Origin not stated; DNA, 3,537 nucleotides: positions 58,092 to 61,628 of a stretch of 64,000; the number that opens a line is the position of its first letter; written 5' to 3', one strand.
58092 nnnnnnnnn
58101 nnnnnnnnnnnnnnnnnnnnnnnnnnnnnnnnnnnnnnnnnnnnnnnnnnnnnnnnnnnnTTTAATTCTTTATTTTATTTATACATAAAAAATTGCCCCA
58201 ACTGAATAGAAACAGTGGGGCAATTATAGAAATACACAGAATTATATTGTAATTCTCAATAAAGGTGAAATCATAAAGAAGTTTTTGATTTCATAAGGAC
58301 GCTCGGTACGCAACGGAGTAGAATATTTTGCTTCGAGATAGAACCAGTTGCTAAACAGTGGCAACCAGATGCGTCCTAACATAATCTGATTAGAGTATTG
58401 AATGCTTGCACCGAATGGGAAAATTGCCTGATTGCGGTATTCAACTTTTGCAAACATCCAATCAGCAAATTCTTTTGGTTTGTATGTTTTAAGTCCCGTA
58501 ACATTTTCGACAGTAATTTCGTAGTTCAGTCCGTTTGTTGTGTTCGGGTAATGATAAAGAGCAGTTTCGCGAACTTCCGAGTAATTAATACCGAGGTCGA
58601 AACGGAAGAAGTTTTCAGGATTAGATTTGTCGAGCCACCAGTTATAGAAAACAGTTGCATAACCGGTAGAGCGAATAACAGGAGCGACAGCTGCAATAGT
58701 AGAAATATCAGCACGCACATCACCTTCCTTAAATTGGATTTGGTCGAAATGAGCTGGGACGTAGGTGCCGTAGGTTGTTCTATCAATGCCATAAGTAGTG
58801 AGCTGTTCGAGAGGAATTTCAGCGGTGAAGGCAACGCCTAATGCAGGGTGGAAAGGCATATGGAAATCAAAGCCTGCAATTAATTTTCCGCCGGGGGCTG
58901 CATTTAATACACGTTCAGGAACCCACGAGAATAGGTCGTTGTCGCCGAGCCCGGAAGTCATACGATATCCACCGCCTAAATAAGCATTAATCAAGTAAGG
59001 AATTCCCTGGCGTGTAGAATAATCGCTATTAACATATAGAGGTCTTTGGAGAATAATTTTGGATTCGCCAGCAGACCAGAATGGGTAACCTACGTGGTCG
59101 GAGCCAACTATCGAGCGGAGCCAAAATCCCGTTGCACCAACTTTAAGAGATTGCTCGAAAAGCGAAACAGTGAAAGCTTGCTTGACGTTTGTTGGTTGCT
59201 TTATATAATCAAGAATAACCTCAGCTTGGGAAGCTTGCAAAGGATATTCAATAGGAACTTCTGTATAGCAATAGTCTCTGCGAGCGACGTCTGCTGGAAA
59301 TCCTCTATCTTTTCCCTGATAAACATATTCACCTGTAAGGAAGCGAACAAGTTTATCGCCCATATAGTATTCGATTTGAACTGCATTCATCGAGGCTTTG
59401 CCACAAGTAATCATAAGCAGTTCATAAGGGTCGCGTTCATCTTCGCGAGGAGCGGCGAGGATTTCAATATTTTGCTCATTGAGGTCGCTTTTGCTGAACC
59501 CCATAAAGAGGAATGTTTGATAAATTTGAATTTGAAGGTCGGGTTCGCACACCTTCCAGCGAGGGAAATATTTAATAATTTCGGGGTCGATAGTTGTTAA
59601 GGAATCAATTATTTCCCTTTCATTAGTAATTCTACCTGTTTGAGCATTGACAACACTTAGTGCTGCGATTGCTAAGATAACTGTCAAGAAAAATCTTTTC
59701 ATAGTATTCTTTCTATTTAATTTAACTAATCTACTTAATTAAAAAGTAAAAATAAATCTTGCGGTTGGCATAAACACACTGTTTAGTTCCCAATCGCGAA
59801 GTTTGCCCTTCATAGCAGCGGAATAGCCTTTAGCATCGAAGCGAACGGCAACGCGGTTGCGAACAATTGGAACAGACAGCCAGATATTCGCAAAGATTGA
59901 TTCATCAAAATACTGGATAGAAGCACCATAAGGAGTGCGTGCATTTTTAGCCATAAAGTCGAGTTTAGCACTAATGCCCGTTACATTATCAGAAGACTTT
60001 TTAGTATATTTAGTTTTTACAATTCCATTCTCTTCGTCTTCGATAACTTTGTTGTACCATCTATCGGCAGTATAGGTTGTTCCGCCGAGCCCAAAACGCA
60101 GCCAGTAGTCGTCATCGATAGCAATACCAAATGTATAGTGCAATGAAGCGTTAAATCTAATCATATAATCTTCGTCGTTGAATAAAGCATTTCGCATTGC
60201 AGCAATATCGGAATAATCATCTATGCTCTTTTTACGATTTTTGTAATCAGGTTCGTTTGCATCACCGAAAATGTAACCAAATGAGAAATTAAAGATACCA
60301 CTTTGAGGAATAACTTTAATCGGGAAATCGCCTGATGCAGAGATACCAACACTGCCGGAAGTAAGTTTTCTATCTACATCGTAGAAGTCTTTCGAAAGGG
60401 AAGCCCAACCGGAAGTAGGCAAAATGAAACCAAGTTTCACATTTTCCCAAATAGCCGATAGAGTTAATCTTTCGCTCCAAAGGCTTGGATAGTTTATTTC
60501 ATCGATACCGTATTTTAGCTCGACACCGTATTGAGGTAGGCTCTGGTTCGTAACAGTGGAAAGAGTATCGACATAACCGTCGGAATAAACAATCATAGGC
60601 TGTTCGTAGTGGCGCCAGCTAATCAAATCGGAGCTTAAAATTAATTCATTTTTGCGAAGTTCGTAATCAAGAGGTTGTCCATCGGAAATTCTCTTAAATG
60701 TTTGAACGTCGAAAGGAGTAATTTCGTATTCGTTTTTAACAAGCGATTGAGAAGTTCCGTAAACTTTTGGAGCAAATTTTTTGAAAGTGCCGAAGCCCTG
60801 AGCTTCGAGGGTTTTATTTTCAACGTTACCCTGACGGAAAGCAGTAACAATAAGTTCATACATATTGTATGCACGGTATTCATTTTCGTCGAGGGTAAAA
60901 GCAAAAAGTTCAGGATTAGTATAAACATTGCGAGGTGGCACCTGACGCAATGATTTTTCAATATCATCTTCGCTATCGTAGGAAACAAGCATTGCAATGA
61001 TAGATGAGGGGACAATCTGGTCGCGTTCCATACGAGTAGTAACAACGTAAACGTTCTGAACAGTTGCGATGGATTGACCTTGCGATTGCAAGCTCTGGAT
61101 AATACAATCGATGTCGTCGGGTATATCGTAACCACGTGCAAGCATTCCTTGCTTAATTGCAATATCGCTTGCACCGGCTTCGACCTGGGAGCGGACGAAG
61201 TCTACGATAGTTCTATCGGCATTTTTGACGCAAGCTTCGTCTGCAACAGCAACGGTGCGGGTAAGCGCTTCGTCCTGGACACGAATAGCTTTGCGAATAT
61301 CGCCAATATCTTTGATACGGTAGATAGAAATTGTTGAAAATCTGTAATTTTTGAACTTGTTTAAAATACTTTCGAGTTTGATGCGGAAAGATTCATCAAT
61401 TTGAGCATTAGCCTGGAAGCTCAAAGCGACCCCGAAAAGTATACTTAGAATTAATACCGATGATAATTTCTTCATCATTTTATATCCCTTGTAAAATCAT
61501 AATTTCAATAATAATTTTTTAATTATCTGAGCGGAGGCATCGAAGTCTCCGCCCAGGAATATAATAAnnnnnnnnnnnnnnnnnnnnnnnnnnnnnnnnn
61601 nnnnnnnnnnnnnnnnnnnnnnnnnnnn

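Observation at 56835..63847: Four-gene cell-envelope module of unrecognised function spanning inner membrane, outer membrane and peptidoglycan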

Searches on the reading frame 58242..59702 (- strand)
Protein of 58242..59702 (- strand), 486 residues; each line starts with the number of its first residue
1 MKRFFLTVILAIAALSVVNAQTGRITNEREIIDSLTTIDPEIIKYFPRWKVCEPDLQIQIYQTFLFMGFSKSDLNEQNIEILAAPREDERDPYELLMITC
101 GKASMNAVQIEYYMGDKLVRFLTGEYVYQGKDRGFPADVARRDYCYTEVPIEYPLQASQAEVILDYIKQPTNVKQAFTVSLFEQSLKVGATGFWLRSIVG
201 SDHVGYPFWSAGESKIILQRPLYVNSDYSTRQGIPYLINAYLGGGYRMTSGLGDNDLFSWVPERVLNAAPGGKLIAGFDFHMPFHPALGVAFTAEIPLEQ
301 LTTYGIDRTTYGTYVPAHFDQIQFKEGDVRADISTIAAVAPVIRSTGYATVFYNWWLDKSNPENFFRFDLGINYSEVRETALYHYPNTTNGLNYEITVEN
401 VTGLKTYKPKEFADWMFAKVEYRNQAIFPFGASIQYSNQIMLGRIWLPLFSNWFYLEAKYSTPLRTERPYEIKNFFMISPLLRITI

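Call 3: search_protein_families(library=pfam, proteins=[window:58242-59702:-], max_evalue=1)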
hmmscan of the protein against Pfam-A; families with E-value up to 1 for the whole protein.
window:58242-59702:- (486 aa): 1 family
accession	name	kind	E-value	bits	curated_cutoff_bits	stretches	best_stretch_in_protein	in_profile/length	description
PF09684.15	Tail_P2_I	-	0.25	11.6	20.6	1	335-380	77-123/139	Phage tail protein (Tail_P2_I)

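Call 4: search_protein_families(library=ncbifam, proteins=[window:58242-59702:-], max_evalue=1)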
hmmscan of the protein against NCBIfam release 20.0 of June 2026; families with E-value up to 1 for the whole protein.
window:58242-59702:- (486 aa): 1 family
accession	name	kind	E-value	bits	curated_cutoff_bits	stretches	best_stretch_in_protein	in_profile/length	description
TIGR01634.1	tail_P2_I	equivalog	0.017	15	30.05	1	333-380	75-123/139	phage tail protein I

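Call 18: find_homologous_proteins(query=window:58242-59702:-)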
Query window:58242-59702:- (486 aa): 423 proteins with E <= 0.001 among 8000 candidates; the best 120 are listed.
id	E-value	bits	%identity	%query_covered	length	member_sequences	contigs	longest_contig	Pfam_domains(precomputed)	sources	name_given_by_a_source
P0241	0.0e+0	1102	96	100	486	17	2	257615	-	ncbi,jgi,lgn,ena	-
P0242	1.0e-297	1006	87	100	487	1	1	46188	-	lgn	-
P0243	3.9e-295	997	85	100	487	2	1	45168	-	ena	-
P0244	5.5e-295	997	85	100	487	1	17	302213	-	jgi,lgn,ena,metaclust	jgi:hypothetical protein|metaclust:\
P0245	6.7e-295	996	85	100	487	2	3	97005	-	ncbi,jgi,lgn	-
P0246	3.8e-294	994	84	100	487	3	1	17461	-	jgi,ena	-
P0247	1.7e-240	817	70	100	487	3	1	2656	-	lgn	-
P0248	1.1e-238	811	69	100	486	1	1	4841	-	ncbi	-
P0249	1.7e-220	751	65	100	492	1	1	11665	-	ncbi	-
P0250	2.0e-218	744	63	100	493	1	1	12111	-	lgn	-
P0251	7.2e-218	742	64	100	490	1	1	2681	-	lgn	-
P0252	4.8e-211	720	63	100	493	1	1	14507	-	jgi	-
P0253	5.4e-203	693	61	100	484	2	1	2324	-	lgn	-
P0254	1.5e-194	665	57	100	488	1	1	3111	-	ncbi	-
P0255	4.6e-194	664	59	100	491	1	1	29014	-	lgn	-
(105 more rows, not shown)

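Call 23: search_solved_structures(query=A3, max_evalue=10)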
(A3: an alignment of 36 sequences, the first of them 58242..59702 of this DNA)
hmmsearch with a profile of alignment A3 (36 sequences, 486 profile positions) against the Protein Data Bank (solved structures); distinct sequences matched with E-value up to 10: 2.
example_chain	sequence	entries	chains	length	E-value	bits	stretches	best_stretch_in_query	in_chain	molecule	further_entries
9if7_SJ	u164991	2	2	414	1.9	10.2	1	34-93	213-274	PRP19-related complex protein 3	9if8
6ve2_A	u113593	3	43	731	2.1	10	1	221-270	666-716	Fimbrial assembly protein PilQ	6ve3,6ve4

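Call 45: search_protein_families(library=padloc, proteins=[window:58242-59702:-], max_evalue=0.01)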
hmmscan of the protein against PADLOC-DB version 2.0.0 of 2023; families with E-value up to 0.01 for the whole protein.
window:58242-59702:- (486 aa): 0 families

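Call 51: predict_structure(alignment_id=A3)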
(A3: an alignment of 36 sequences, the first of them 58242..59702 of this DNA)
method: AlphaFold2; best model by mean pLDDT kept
length: 486 residues; sequences in the alignment: 36
mean_pLDDT: 80.3   pTM: 0.59
mean pLDDT of the five models: 80.3, 77.7, 77.5, 77.3, 76.6
residues with pLDDT >= 90: 128; 70-90: 264; 50-70: 69; < 50: 25
segments of 3 or more residues with pLDDT < 50: 18-35, 169-174
pLDDT, mean of each block of 10 residues (from residue 1): 70 58 39 53 83 93 92 91 80 88 86 86 89 84 89 79 65 54 72 78 63 83 78 82 85 60 78 91 82 90 84 90 90 89 89 85 85 91 81 86 91 89 74 88 85 80 87 83 66
secondary structure, 60 per line:
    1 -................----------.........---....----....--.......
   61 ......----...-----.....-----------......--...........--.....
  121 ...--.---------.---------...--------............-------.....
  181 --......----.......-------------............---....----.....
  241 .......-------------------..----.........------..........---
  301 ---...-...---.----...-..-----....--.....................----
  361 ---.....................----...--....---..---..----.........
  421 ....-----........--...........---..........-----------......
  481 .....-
elements in order: H2-17 H28-36 H40-43 E48-51 H54-66 E79-83 E95-100 E103-106 H107-113 H116-123 E146-148 H157-168 E176-180 E183-188 E193-199 E213-224 H228-231 E236-247 E273-281 E288-297 E304-306 H330-333 E336-356 E364-384 E394-397 H412-415 E416-424 E430-437 E440-450 E454-463 E475-485

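Call 53: fold_search(model_id=the predicted structure, library=pdb)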
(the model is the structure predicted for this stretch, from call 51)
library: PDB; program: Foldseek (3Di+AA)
matches with E <= 10: 608; with E <= 0.001: 0
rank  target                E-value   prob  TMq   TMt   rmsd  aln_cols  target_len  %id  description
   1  5dl6                  1.1e-03  0.47  0.15  0.17  20.6       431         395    9  Crystal structure of Acinetobacter baumannii OccAB2 (released 2016-02-03)
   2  4afk                  8.0e-03  0.84  0.23  0.25  10.4       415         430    8  In meso structure of alginate transporter, AlgE, from Pseudomonas aeruginosa, PAO1 (released 2013-02-06)
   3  4n74                  1.0e-02  0.63  0.19  0.26  17.4       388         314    8  Crystal Structure of Outer Membrane Protein TamA beta-barrel Domain in E.coli (released 2014-10-15)
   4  4rjx                  1.5e-02  0.23  0.17  0.19  23.4       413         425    8  Crystal structure of the OprO mutant protein F62Y/D114Y (released 2015-10-21)
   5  5o68_G                1.7e-02  0.85  0.25  0.39  10.0       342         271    8  Crystal Structure of the Pseudomonas functional amyloid secretion protein FapF - R157A mutant (released 2017-08-23)
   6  5o68_B                2.3e-02  0.66  0.22  0.33  11.3       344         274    9  Crystal Structure of the Pseudomonas functional amyloid secretion protein FapF - R157A mutant (released 2017-08-23)
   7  8q2o                  2.3e-02  0.57  0.21  0.22  13.1       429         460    9  Structure of alginate transporter AlgE from P. aeruginosa PAO1 by using Se-MAG for the the lipid cubic phase crystalliza (released 2024-05-15)
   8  7bgh_MODEL_1_A        2.4e-02  0.63  0.18  0.38  11.9       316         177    8  Solution structure of the chloroplast outer envelope channel OEP21 (released 2022-01-19)
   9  4rjw                  2.4e-02  0.30  0.21  0.23  29.3       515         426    8  Crystal structure of Pseudomonas aeruginosa OprO (released 2015-10-21)
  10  9gf0_E                2.6e-02  0.63  0.25  0.32  12.3       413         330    7  Cryo-EM Structure of Pentameric Outer Membrane Protein A from Bdellovibrio bacteriovorus (released 2025-07-09)
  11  4b61_A                2.6e-02  0.57  0.22  0.24  12.2       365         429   10  In meso structure of alginate transporter, AlgE, from Pseudomoas aeruginosa, PAO1. Crystal form 3. (released 2013-07-17)
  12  4ft6                  2.7e-02  0.30  0.20  0.23  26.2       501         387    7  Crystal Structure of Pseudomonas aeruginosa OccK9 (OpdG) (released 2013-07-24)
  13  6ehb_C                2.9e-02  0.28  0.17  0.22  19.9       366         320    9  OmpU, an outer membrane protein, of Vibrio cholerae (released 2018-04-25)
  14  9hjm_F                3.2e-02  0.33  0.20  0.23  20.1       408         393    8  Porphyromonas gingivalis BAM complex (released 2025-11-19)
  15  5t4y_C                3.4e-02  0.13  0.15  0.11  31.5       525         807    9  Crystal structure of BT1762-1763 (released 2016-12-14)
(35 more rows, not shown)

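Call 56: search_protein_families(library=pfam, alignment_id=A3, max_evalue=1)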
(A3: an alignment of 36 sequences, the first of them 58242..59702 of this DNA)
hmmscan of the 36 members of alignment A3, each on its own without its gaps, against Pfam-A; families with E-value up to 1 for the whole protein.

A. member 1, window:58242-59702:- (486 aa): 1 family
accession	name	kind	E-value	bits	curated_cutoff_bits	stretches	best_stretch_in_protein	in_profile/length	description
PF09684.15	Tail_P2_I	-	0.25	11.6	20.6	1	335-380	77-123/139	Phage tail protein (Tail_P2_I)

B. families by the number of members that match (of 36 scanned): 3 families
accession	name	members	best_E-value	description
PF15187.11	Augurin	1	0.093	Oesophageal cancer-related gene 4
PF09418.16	DUF2009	1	0.17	Non-canonical E2 ubiquitin-conjugating enzyme, DUF2009 family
PF09684.15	Tail_P2_I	1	0.25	Phage tail protein (Tail_P2_I)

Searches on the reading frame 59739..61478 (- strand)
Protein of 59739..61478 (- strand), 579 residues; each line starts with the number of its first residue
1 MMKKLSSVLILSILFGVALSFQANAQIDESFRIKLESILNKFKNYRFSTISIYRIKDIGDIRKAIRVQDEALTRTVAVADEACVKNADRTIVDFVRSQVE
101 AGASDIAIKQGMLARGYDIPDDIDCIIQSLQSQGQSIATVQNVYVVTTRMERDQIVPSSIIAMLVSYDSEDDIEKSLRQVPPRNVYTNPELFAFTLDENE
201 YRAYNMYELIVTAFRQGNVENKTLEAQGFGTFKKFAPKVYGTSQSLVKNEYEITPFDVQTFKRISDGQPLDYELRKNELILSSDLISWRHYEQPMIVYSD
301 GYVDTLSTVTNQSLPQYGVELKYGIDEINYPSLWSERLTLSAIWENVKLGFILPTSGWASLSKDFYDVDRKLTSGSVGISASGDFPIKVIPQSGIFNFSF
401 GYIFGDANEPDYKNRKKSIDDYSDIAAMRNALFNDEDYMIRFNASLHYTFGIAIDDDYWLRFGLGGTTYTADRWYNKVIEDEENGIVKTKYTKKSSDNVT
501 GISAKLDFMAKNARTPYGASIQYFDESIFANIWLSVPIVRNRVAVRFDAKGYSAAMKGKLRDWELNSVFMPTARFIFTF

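Call 3: search_protein_families(library=pfam, proteins=[window:59739-61478:-], max_evalue=1)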
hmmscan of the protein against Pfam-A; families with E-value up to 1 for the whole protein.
window:59739-61478:- (579 aa): 0 families

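Call 4: search_protein_families(library=ncbifam, proteins=[window:59739-61478:-], max_evalue=1)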
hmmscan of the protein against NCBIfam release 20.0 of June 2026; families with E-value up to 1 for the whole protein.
window:59739-61478:- (579 aa): 0 families

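Call 16: find_homologous_proteins(query=window:59739-61478:-)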
Query window:59739-61478:- (579 aa): 250 proteins with E <= 0.001 among 8000 candidates; the best 120 are listed.
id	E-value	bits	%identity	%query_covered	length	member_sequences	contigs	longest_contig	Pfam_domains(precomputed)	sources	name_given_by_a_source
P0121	0.0e+0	1289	99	100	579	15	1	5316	-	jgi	-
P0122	0.0e+0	1265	97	100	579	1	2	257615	-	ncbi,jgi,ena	-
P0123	0.0e+0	1263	97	100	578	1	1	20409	-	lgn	-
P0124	0.0e+0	1259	96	100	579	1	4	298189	-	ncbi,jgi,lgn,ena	ncbi:MAG: hypothetical protein WHV28_02040 [Bacteroidota bacterium]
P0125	0.0e+0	1258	96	100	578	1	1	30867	-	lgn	-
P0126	0.0e+0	1258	96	100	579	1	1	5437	-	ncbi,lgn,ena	-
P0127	0.0e+0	1257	96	100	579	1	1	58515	-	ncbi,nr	ncbi:MAG: hypothetical protein N3A67_01325 [Ignavibacteria bacterium]|nr:hypothetical protein [Ignav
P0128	0.0e+0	1256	96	100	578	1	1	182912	-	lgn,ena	-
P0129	0.0e+0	1182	89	100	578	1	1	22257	-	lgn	-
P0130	0.0e+0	1163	87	100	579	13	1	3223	-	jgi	-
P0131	2.0e-289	979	72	100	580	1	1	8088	-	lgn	-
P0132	2.0e-279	946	96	74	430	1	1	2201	-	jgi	-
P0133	8.3e-256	868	65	100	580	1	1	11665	-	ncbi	-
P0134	2.8e-248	843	64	100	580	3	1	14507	-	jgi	-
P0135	1.9e-238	811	63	100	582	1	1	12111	-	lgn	-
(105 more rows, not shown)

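Call 22: search_solved_structures(query=A2, max_evalue=10)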
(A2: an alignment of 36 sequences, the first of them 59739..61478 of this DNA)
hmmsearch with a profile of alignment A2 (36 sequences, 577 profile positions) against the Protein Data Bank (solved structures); distinct sequences matched with E-value up to 10: 0.

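Call 45: search_protein_families(library=padloc, proteins=[window:59739-61478:-], max_evalue=0.01)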
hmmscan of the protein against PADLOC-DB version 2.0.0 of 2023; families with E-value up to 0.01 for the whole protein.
window:59739-61478:- (579 aa): 0 families

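Call 57: search_protein_families(library=pfam, alignment_id=A2, max_evalue=1)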
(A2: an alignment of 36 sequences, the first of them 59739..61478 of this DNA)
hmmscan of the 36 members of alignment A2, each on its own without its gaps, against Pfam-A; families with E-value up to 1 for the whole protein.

A. member 1, window:59739-61478:- (579 aa): 0 families

B. families by the number of members that match (of 36 scanned): 11 families
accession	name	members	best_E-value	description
PF19165.5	DUF5847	1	0.0037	Family of unknown function (DUF5847)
PF22717.1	SNaCT10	1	0.012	Short NACHT-associated C-Terminal domain, family 10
PF23890.1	DUF7242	1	0.029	Family of unknown function (DUF7242)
PF11047.13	SopD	1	0.054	Salmonella outer protein D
PF04858.18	TH1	1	0.07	TH1 protein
PF11574.13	Rpf1_C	1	0.11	Resuscitation-promoting factor Rpf1, C-terminal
PF03461.20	TRCF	1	0.12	TRCF domain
PF07337.16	CagY_M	1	0.12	DC-EC Repeat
PF09373.15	PMBR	1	0.14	Pseudomurein-binding repeat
PF08283.16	Gemini_AL1_M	1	0.17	Geminivirus rep protein central domain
PF08002.16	DUF1697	1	0.25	Protein of unknown function (DUF1697)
